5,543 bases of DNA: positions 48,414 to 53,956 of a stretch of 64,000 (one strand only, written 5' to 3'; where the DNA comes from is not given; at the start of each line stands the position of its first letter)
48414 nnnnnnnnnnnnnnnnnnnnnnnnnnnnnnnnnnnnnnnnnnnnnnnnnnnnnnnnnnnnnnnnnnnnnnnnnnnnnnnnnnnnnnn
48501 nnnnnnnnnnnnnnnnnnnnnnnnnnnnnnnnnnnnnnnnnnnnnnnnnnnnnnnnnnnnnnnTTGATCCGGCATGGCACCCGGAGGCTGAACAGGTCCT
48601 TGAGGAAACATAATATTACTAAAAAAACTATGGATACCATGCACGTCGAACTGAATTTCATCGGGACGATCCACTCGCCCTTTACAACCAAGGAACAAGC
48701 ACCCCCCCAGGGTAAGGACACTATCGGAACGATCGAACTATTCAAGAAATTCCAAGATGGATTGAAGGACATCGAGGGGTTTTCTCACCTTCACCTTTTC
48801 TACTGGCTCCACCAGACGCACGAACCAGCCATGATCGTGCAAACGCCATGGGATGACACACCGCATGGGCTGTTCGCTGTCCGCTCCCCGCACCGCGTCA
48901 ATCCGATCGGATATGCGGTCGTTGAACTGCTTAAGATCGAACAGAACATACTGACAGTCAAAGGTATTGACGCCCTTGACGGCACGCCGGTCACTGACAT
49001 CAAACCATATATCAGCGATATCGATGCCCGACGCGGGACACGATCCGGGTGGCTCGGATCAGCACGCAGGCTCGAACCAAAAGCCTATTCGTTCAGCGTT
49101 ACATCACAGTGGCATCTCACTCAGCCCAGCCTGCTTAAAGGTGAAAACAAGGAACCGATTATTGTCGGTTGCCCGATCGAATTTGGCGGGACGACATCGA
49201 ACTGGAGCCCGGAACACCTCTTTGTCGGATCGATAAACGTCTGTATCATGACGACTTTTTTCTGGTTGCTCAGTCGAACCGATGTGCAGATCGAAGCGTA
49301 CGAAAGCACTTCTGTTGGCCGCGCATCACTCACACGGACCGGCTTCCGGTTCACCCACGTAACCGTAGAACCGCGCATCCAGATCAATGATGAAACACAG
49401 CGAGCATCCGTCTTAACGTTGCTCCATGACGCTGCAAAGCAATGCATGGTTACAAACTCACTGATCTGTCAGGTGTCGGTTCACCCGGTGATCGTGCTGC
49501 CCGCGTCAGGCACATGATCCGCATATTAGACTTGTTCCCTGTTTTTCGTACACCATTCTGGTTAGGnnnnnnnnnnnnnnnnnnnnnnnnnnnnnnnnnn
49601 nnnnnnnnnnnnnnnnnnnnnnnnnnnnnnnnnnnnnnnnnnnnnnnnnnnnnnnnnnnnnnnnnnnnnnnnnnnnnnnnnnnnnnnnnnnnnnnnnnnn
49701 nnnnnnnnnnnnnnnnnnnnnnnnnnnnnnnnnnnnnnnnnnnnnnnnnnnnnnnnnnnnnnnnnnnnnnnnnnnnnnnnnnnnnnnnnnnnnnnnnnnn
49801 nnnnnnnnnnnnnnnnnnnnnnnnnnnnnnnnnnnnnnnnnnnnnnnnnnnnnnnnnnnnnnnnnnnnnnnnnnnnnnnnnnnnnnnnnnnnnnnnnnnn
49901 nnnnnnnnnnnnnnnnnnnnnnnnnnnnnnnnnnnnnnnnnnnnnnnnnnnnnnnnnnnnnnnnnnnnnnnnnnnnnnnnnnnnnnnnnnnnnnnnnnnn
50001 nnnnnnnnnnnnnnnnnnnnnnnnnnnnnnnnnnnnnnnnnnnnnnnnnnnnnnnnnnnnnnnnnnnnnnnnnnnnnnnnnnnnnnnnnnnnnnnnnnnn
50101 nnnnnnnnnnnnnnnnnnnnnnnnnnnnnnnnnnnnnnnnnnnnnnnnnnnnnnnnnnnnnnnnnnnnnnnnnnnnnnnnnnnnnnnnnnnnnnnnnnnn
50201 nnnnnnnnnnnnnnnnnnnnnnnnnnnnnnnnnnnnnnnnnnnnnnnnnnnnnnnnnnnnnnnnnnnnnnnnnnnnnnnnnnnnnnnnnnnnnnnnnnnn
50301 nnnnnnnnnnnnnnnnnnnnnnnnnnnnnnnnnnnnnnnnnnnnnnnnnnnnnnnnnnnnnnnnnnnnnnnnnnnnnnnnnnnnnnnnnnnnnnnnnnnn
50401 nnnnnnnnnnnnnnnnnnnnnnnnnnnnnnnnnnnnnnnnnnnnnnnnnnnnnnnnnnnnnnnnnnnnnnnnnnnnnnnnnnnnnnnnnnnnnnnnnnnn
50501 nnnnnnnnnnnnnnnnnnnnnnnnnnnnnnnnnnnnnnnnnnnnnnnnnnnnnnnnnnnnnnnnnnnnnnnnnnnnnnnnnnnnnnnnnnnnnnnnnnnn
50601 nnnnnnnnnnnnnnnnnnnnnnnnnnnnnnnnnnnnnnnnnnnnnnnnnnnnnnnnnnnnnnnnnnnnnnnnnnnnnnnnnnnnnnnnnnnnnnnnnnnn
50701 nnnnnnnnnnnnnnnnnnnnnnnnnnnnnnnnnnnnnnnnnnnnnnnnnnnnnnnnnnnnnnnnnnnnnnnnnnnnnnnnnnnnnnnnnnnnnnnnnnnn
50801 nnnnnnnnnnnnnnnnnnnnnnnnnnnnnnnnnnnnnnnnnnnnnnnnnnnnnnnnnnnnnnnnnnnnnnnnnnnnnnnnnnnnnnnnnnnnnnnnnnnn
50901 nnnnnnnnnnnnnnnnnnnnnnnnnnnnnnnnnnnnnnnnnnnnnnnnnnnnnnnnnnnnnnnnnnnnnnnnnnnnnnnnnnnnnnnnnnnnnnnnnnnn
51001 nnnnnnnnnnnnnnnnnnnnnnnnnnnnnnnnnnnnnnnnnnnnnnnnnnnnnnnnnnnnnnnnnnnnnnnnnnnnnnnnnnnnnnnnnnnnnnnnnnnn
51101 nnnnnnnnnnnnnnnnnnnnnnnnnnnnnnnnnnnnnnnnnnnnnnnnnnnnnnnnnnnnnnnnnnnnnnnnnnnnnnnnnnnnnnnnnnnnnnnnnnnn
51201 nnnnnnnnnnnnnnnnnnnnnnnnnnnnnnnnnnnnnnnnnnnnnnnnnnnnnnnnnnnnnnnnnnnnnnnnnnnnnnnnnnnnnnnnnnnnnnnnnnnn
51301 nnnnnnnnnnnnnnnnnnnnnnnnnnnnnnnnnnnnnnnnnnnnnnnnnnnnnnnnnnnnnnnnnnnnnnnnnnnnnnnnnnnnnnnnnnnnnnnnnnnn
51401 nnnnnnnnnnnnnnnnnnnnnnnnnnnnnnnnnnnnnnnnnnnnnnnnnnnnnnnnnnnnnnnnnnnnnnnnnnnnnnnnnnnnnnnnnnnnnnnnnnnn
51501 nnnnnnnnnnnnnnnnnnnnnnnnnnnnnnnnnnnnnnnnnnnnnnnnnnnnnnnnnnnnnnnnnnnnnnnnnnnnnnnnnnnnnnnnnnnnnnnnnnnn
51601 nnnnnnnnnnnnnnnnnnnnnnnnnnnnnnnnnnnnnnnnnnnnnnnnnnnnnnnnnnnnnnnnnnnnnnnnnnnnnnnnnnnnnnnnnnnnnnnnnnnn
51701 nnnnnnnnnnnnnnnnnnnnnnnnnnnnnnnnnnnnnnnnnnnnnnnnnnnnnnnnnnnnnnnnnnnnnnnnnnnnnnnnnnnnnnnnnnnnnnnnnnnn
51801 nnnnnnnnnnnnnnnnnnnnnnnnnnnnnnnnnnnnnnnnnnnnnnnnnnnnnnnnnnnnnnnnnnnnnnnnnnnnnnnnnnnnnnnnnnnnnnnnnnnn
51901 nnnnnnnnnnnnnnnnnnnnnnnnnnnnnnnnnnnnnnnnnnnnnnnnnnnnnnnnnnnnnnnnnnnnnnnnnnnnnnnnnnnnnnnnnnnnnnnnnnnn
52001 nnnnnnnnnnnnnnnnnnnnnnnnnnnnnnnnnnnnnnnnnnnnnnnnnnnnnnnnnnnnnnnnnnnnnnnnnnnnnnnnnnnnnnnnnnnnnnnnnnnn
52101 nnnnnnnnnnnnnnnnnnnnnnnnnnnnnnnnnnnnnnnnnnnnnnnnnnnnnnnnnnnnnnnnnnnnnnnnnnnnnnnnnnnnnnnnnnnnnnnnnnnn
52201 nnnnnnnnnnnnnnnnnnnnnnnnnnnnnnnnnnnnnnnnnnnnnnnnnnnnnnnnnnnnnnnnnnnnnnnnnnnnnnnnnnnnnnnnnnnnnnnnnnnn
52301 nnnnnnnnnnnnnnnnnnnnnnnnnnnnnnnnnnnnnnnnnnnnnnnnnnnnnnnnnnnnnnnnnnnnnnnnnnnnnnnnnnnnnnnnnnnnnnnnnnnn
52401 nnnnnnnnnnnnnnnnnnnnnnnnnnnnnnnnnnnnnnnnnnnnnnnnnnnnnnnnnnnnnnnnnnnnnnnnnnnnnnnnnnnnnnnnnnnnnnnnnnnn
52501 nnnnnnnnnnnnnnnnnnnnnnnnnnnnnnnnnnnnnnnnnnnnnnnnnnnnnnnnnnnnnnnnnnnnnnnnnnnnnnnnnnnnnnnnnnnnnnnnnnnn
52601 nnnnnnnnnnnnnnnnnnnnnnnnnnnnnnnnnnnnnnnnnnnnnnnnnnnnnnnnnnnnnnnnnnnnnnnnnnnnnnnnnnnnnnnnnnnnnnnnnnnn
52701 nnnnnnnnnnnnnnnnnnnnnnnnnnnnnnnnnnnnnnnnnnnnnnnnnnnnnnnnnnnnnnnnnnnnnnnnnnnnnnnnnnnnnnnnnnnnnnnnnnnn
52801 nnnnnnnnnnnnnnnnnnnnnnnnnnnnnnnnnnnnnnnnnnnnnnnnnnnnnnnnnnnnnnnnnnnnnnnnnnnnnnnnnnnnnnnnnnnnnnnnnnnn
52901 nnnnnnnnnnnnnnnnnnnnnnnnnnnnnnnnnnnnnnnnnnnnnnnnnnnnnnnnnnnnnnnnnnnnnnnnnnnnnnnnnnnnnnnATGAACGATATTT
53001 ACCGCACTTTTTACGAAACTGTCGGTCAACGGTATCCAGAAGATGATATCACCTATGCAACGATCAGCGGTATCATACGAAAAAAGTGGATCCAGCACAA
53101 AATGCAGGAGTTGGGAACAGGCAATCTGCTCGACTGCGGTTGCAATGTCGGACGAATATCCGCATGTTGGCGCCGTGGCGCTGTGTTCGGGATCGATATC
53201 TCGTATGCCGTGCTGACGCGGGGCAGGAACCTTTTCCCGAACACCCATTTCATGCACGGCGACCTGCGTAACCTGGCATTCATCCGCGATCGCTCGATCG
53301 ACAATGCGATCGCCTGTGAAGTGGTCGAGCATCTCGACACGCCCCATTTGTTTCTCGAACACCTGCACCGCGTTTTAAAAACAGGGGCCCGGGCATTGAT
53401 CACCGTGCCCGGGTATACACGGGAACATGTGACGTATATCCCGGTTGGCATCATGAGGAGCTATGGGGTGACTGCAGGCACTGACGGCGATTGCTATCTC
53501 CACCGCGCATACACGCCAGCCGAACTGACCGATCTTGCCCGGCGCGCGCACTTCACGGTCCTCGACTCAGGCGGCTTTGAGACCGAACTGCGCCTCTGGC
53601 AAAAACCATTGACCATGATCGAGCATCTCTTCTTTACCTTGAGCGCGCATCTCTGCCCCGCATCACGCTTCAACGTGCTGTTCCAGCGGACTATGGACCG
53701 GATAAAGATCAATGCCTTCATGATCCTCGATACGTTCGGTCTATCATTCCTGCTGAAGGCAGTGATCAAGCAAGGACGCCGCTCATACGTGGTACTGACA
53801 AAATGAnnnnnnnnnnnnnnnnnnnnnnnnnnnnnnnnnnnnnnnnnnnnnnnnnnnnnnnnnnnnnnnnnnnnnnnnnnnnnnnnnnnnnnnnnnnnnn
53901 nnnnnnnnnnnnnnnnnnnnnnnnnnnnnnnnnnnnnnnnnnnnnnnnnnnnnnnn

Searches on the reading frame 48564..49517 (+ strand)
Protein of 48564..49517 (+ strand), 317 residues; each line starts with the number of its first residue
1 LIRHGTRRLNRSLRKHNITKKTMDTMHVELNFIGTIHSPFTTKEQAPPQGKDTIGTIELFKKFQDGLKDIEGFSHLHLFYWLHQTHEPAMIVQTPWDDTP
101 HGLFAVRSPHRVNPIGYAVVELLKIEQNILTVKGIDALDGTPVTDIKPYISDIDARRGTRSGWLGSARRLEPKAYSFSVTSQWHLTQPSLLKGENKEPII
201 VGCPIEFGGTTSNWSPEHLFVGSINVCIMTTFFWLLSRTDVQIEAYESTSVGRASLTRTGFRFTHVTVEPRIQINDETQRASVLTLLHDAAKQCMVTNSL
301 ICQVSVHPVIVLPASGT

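Call 83: search_protein_families(library=pfam, proteins=[window:48564-49517:+], max_evalue=0.001)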
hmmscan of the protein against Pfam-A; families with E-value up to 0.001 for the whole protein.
window:48564-49517:+ (317 aa): 2 families
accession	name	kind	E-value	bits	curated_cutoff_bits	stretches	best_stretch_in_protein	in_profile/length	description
PF01980.22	TrmO_N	-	1.6e-33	115.8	26.8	1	51-154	10-116/116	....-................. O N-terminal domain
PF02566.24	OsmC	-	1.9e-10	41.5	27.5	1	210-306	2-97/100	OsmC-like protein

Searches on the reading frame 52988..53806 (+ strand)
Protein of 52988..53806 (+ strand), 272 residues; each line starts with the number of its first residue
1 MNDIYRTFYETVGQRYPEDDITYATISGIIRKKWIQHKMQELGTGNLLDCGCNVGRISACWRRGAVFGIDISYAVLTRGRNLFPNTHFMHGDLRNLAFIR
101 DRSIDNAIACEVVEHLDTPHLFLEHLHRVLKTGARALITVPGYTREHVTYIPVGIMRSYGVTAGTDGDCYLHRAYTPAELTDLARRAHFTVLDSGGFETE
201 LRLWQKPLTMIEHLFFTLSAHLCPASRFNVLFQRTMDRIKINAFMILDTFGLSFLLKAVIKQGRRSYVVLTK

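Call 41: search_protein_families(library=pfam, proteins=[window:52988-53806:+])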
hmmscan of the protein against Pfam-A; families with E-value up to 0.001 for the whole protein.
window:52988-53806:+ (272 aa): 5 families
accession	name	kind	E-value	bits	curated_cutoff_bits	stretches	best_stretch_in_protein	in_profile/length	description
PF08241.18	Methyltransf_11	-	1.4e-13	51.7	21.2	1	48-137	1-94/95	Methyltransferase domain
PF13649.12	Methyltransf_25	-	1.3e-10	42.3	27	1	48-133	2-96/97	Methyltransferase domain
PF08242.18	Methyltransf_12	-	8.2e-09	36.5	30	1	48-135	1-97/98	Methyltransferase domain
PF13489.12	Methyltransf_23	-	1.9e-08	34.7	27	1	44-192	23-162/164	Methyltransferase domain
PF13847.12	Methyltransf_31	-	1.1e-07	32.1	27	1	46-141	6-112/145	Methyltransferase domain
